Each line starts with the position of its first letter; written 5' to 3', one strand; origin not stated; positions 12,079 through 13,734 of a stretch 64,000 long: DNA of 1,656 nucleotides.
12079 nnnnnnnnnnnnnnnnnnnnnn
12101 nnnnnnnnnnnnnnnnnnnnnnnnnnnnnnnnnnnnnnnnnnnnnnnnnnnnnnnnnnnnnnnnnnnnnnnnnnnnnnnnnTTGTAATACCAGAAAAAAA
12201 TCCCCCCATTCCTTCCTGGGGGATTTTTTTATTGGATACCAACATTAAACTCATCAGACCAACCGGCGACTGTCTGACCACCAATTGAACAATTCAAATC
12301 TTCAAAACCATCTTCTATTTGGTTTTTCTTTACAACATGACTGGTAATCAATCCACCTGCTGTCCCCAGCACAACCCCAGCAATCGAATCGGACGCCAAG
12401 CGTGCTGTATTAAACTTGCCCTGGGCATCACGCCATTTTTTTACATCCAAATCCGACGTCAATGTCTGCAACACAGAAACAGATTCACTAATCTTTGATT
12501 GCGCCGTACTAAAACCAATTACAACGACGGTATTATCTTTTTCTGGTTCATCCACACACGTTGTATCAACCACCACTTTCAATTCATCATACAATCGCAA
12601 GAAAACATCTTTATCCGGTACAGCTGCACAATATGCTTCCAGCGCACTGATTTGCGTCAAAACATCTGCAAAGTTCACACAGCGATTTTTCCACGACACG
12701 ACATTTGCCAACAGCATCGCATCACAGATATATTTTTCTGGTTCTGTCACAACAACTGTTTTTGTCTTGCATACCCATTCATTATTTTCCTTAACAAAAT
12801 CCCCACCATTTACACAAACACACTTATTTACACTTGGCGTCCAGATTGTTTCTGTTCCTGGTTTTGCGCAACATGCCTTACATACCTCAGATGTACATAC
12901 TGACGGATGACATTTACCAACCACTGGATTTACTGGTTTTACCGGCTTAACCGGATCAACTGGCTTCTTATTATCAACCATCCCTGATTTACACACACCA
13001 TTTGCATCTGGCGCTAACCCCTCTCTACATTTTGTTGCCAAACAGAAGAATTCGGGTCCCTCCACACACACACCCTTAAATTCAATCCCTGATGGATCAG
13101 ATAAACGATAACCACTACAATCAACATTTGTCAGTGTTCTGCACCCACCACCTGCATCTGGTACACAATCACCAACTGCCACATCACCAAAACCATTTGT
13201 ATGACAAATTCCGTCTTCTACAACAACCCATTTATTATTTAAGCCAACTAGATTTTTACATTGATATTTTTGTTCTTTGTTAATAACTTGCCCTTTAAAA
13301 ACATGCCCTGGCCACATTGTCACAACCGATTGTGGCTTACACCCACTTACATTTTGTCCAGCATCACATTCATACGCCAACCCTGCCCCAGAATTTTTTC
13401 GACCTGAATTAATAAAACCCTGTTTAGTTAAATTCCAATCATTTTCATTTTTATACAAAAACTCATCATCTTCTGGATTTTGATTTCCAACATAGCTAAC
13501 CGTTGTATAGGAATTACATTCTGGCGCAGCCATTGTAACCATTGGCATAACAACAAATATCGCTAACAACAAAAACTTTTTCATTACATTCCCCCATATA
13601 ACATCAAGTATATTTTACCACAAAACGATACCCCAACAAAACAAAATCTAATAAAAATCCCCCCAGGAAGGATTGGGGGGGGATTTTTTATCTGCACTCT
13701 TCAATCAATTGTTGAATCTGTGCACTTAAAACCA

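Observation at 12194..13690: Cys-rich secreted protein gene inserted between dnaA and trxA-dksA, bracketed by inverted copies of one hairpin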

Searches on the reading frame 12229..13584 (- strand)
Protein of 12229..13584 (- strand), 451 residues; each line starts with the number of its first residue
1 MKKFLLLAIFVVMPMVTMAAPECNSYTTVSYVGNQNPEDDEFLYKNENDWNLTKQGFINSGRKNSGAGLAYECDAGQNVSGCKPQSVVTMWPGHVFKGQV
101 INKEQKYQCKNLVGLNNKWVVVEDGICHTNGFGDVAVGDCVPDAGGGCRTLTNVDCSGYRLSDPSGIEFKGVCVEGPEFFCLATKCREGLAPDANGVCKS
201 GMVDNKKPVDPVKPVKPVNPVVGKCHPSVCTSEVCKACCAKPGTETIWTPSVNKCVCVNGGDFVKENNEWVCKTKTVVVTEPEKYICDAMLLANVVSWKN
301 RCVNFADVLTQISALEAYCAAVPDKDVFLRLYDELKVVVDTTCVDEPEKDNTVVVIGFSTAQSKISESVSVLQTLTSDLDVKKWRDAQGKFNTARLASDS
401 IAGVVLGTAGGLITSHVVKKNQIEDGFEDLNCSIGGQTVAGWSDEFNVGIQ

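Call 8: search_protein_families(library=pfam, proteins=[window:12229-13584:-], max_evalue=0.1)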
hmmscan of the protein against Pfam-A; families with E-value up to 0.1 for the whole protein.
window:12229-13584:- (451 aa): 1 family
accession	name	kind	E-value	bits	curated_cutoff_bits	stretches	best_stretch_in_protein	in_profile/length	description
PF24466.1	DUF7578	-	0.08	13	27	0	276-295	30-49/65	Domain of unknown function (DUF7578)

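Call 10: find_homologous_proteins(query=window:12229-13584:-, max_evalue=0.001)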
Query window:12229-13584:- (451 aa): 1137 proteins with E <= 0.001 among 8000 candidates; the best 120 are listed.
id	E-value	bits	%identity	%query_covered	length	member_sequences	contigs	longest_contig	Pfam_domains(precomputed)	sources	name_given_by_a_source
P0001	0.0e+0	1039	98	100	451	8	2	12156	-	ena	-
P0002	1.1e-226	771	75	100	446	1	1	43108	-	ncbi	-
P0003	1.5e-222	757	74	100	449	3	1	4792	-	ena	-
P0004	1.2e-181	623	62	99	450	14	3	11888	-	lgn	-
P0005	9.6e-180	616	63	99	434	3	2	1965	-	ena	-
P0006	1.0e-175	603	59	99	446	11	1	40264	-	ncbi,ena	-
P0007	9.3e-175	600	61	99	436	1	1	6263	-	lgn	-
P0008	1.2e-172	593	67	100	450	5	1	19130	-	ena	-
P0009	6.3e-167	574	68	94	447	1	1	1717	-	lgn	-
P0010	3.5e-136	473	47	100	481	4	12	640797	-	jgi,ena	-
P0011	5.1e-130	452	55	51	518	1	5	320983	-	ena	-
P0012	1.8e-105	371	71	53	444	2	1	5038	-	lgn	-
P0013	2.0e-102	361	40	100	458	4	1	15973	-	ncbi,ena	-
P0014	2.4e-100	355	42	100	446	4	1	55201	-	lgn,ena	-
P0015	4.0e-98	347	43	100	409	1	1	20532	-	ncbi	-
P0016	1.0e-97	346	42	100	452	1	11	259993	-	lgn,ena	-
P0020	8.4e-92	326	39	100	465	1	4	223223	-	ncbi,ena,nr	ncbi:MAG: hypothetical protein IJ560_04445 [Alphaproteobacteria bacterium]|nr:hypothetical protein [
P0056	1.0e-69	254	37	100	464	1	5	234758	-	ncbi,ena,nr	ncbi:MAG: hypothetical protein J6T57_00320 [Alphaproteobacteria bacterium]|nr:hypothetical protein [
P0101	2.2e-58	216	34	96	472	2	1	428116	-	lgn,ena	-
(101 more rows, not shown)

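Call 12: find_encoding_contigs(protein=P0002, flank=6000, max_places=3)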
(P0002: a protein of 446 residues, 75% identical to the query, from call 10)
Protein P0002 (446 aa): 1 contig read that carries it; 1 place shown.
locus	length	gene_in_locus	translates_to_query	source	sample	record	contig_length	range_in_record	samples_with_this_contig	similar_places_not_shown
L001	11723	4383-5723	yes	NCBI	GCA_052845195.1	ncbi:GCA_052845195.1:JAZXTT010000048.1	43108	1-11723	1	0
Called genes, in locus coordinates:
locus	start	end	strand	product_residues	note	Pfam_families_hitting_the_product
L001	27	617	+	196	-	PF02660:G3P_acyltransf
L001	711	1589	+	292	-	-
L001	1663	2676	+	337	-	PF21102:DprA_N (weak), PF02481:DNA_processg_A, PF17782:WHD_DprA (weak)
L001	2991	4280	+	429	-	PF11638:DnaA_N (weak), PF00308:Bac_DnaA, PF00004:AAA, PF08299:Bac_DnaA_C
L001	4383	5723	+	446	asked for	-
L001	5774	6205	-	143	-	PF21157:DksA_N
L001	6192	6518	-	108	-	PF00085:Thioredoxin, PF13098:Thioredoxin_2 (weak)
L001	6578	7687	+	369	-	PF00266:Aminotran_5, PF00155:Aminotran_1_2 (faint)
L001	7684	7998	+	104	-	PF01883:FeS_assembly_P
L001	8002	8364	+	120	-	PF02657:SufE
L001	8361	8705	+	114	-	-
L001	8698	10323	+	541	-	PF03717:PBP_dimer, PF00905:Transpeptidase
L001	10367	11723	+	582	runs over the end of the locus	PF01368:DHH, PF02272:DHHA1, PF17768:RecJ_OB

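Call 13: find_encoding_contigs(protein=P0006, flank=6000, max_places=3)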
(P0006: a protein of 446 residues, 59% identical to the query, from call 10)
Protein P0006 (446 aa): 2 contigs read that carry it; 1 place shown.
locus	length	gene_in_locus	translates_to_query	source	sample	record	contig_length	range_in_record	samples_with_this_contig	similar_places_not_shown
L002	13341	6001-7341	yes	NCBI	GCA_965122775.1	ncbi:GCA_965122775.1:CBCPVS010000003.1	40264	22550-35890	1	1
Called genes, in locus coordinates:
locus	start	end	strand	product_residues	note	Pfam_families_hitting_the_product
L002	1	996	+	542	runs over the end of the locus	PF00263:Secretin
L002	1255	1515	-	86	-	PF01649:Ribosomal_S20p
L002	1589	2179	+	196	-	PF02660:G3P_acyltransf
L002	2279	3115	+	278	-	-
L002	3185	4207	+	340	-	PF21102:DprA_N (weak), PF02481:DNA_processg_A, PF17782:WHD_DprA (weak)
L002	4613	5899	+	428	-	PF11638:DnaA_N (weak), PF00308:Bac_DnaA, PF00004:AAA (weak), PF08299:Bac_DnaA_C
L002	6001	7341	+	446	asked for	-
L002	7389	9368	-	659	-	PF02518:HATPase_c, PF00204:DNA_gyraseB, PF01751:Toprim, PF00986:DNA_gyraseB_C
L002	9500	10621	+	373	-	PF00226:DnaJ, PF01556:DnaJ_C, PF00684:DnaJ_CXXCXGXG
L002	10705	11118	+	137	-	-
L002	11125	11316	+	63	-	-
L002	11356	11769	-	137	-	-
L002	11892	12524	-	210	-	PF01066:CDP-OH_P_transf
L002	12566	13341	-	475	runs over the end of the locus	PF01541:GIY-YIG, PF27096:UvrC_M, PF02151:UVR, PF08459:UvrC_RNaseH_dom, PF12826:HHH_2 (weak), PF14520:HHH_5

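Call 24: search_protein_families(library=ncbifam, proteins=[window:12232-13584:-], max_evalue=1)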
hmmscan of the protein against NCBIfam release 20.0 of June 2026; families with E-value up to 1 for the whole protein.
window:12232-13584:- (451 aa): 0 families

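Call 26: find_encoding_contigs(protein=P0010, flank=6000, max_places=4)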
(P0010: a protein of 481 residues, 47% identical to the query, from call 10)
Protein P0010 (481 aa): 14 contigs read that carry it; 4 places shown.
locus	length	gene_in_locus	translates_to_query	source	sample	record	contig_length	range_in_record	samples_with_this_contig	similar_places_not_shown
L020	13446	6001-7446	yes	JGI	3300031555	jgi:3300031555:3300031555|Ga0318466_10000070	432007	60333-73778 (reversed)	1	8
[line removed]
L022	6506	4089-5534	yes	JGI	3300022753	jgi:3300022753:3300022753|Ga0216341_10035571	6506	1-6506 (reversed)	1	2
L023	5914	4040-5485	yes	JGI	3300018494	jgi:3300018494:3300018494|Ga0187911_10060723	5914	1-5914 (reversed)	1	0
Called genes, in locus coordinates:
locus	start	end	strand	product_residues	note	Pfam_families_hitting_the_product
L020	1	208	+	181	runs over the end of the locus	PF00281:Ribosomal_L5, PF00673:Ribosomal_L5_C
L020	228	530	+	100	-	PF00253:Ribosomal_S14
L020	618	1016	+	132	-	PF00410:Ribosomal_S8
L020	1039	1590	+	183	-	PF00347:Ribosomal_L6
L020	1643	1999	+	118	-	PF00861:Ribosomal_L18p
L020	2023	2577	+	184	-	PF00333:Ribosomal_S5, PF03719:Ribosomal_S5_C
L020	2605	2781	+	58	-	PF00327:Ribosomal_L30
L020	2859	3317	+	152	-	PF00828:Ribosomal_L27A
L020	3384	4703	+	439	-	PF00344:SecY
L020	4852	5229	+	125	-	PF00416:Ribosomal_S13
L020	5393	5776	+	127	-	PF00411:Ribosomal_S11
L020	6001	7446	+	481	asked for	-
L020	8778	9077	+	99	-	-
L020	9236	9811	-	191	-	-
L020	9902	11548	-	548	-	PF00501:AMP-binding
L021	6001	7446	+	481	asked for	-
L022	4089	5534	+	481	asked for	-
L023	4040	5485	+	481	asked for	-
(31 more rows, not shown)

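Call 27: find_encoding_contigs(protein=P0020, flank=6000, max_places=3)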
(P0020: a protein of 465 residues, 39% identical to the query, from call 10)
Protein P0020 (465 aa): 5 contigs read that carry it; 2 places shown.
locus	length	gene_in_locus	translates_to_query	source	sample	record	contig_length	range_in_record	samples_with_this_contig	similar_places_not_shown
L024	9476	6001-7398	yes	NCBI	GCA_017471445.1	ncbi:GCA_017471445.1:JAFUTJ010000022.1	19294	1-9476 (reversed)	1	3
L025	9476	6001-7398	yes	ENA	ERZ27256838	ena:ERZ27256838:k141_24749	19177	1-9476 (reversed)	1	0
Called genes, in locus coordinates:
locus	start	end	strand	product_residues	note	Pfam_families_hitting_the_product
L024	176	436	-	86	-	-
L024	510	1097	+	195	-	PF02660:G3P_acyltransf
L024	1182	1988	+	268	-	-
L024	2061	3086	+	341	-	PF21102:DprA_N (weak), PF02481:DNA_processg_A, PF17782:WHD_DprA (weak)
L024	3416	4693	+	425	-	PF11638:DnaA_N, PF00308:Bac_DnaA, PF00004:AAA (weak), PF08299:Bac_DnaA_C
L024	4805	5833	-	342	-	PF00691:OmpA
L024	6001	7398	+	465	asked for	-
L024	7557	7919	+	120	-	-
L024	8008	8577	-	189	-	PF08207:EFP_N, PF01132:EFP, PF09285:Elong-fact-P_C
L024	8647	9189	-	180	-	PF00719:Pyrophosphatase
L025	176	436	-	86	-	-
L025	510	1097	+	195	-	PF02660:G3P_acyltransf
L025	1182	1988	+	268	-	-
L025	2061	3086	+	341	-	PF21102:DprA_N (weak), PF02481:DNA_processg_A, PF17782:WHD_DprA (weak)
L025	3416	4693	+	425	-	PF11638:DnaA_N, PF00308:Bac_DnaA, PF00004:AAA (weak), PF08299:Bac_DnaA_C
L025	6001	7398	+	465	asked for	-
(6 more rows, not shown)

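Call 28: find_encoding_contigs(protein=P0016, flank=6000, max_places=3)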
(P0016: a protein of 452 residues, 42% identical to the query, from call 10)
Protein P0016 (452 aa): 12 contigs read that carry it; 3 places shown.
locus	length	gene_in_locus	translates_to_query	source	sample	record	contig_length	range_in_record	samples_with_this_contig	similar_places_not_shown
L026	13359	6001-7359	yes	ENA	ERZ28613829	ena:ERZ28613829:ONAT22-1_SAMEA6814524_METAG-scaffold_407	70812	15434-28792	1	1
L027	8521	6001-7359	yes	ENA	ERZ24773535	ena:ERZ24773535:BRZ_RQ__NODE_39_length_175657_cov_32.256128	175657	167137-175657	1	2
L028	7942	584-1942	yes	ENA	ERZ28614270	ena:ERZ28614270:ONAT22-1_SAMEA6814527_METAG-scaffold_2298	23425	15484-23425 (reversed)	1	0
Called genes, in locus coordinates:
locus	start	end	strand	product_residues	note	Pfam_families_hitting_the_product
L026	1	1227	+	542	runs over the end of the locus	PF00263:Secretin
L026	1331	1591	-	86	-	PF01649:Ribosomal_S20p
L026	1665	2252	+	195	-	PF02660:G3P_acyltransf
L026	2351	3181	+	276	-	-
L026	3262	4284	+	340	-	PF21102:DprA_N (weak), PF02481:DNA_processg_A, PF17782:WHD_DprA (weak)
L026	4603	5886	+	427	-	PF11638:DnaA_N (weak), PF00308:Bac_DnaA, PF00004:AAA (weak), PF08299:Bac_DnaA_C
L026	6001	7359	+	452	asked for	-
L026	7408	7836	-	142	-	-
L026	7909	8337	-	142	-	-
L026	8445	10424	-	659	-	PF02518:HATPase_c, PF00204:DNA_gyraseB, PF01751:Toprim, PF00986:DNA_gyraseB_C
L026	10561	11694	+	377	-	PF00226:DnaJ, PF01556:DnaJ_C, PF00684:DnaJ_CXXCXGXG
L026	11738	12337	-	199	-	PF01066:CDP-OH_P_transf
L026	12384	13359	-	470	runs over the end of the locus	PF01541:GIY-YIG, PF27096:UvrC_M, PF02151:UVR, PF08459:UvrC_RNaseH_dom, PF12826:HHH_2 (weak), PF14520:HHH_5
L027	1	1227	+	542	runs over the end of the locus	PF00263:Secretin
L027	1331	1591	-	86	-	PF01649:Ribosomal_S20p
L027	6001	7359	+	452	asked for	-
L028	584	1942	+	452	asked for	-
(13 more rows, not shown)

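Call 29: find_encoding_contigs(protein=P0056, flank=6000, max_places=3)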
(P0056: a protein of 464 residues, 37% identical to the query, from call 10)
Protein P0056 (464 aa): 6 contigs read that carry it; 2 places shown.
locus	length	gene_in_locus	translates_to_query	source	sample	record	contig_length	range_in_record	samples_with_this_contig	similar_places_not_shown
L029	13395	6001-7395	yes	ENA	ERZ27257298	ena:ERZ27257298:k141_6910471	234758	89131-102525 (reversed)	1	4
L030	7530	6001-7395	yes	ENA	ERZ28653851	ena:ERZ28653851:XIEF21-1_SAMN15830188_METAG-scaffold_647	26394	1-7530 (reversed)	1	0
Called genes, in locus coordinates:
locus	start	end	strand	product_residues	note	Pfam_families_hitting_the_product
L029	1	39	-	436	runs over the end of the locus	PF02403:Seryl_tRNA_N, PF00587:tRNA-synt_2b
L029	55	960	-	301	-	PF03486:HI0933_like (faint), PF07992:Pyr_redox_2, PF13738:Pyr_redox_3, PF00070:Pyr_redox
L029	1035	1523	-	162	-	PF00226:DnaJ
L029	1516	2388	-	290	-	PF02899:Phage_int_SAM_1, PF00589:Phage_integrase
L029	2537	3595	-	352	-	PF03739:LptF_LptG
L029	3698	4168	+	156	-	PF03449:GreA_GreB_N, PF01272:GreA_GreB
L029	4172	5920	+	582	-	PF02518:HATPase_c (weak), PF13589:HATPase_c_3, PF01119:DNA_mis_repair, PF08676:MutL_C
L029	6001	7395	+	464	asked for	-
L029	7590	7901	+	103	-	PF02699:YajC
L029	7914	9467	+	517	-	PF21760:SecD_1st, PF22599:SecDF_P1_head, PF02355:SecD_SecF_C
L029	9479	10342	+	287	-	PF07549:Sec_GG, PF02355:SecD_SecF_C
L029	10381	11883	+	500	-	PF00595:PDZ (weak), PF17820:PDZ_6, PF03572:Peptidase_S41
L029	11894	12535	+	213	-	PF01569:PAP2, PF14360:PAP2_C (weak)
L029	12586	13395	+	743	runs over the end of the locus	PF17854:FtsK_alpha, PF01580:FtsK_SpoIIIE, PF01935:DUF87 (weak), PF09397:FtsK_gamma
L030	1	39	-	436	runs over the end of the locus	PF02403:Seryl_tRNA_N, PF00587:tRNA-synt_2b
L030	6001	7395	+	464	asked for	-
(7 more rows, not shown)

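Call 30: find_encoding_contigs(protein=P0101, flank=6000, max_places=3)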
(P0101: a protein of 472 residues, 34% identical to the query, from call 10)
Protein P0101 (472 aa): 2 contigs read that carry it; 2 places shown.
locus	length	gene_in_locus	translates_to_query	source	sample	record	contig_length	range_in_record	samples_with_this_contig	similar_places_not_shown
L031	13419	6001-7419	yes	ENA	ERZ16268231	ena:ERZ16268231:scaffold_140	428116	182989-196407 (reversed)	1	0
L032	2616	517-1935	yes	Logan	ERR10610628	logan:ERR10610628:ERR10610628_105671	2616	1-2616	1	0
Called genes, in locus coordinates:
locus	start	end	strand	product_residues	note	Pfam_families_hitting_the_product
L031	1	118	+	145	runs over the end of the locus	-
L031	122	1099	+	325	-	-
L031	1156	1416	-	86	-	PF01649:Ribosomal_S20p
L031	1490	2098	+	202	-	PF02660:G3P_acyltransf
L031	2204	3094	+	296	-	-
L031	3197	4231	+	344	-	PF21102:DprA_N (weak), PF02481:DNA_processg_A, PF17782:WHD_DprA (weak)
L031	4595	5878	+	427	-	PF11638:DnaA_N (weak), PF00308:Bac_DnaA, PF00004:AAA (weak), PF08299:Bac_DnaA_C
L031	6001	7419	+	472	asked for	-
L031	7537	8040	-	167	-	-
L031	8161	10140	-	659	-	PF02518:HATPase_c, PF00204:DNA_gyraseB, PF01751:Toprim, PF00986:DNA_gyraseB_C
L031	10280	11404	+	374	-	PF00226:DnaJ, PF01556:DnaJ_C, PF27659:CHP02642 (faint), PF00684:DnaJ_CXXCXGXG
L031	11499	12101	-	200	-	PF01066:CDP-OH_P_transf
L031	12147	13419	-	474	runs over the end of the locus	PF01541:GIY-YIG, PF27096:UvrC_M, PF02151:UVR, PF08459:UvrC_RNaseH_dom, PF12826:HHH_2, PF14520:HHH_5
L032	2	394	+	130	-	?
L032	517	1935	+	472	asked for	-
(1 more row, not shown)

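Call 32: predict_structure(alignment_id=A2)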
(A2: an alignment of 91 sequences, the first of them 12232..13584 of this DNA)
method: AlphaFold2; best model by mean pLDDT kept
length: 451 residues; sequences in the alignment: 91
mean_pLDDT: 73.6   pTM: 0.36
mean pLDDT of the five models: 73.6, 72.5, 72.5, 72.3, 70.1
residues with pLDDT >= 90: 133; 70-90: 144; 50-70: 76; < 50: 98
segments of 3 or more residues with pLDDT < 50: 1-3, 13-20, 205-223, 277-281, 346-359, 391-427, 445-451
pLDDT, mean of each block of 10 residues (from residue 1): 53 46 75 94 96 98 96 76 87 96 91 83 83 91 95 94 97 86 96 94 47 36 59 85 77 78 86 63 74 87 85 87 84 87 59 42 59 56 56 42 35 37 48 67 51 35
secondary structure, 60 per line:
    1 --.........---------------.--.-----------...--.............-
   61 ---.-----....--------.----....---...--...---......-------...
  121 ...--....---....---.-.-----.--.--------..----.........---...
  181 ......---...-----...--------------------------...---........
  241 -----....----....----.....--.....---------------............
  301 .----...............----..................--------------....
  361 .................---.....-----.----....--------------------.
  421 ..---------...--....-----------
elements in order: H3-11 E42-44 H47-59 E70-73 E87-90 E94-96 E99-101 E105-110 E118-123 E126-129 E133-136 E166-174 E178-186 E190-192 E198-200 H233-240 E246-249 E254-257 E262-266 E269-273 H289-301 H306-320 H325-342 H357-377 H381-384 H396-399 E432-434 E437-440
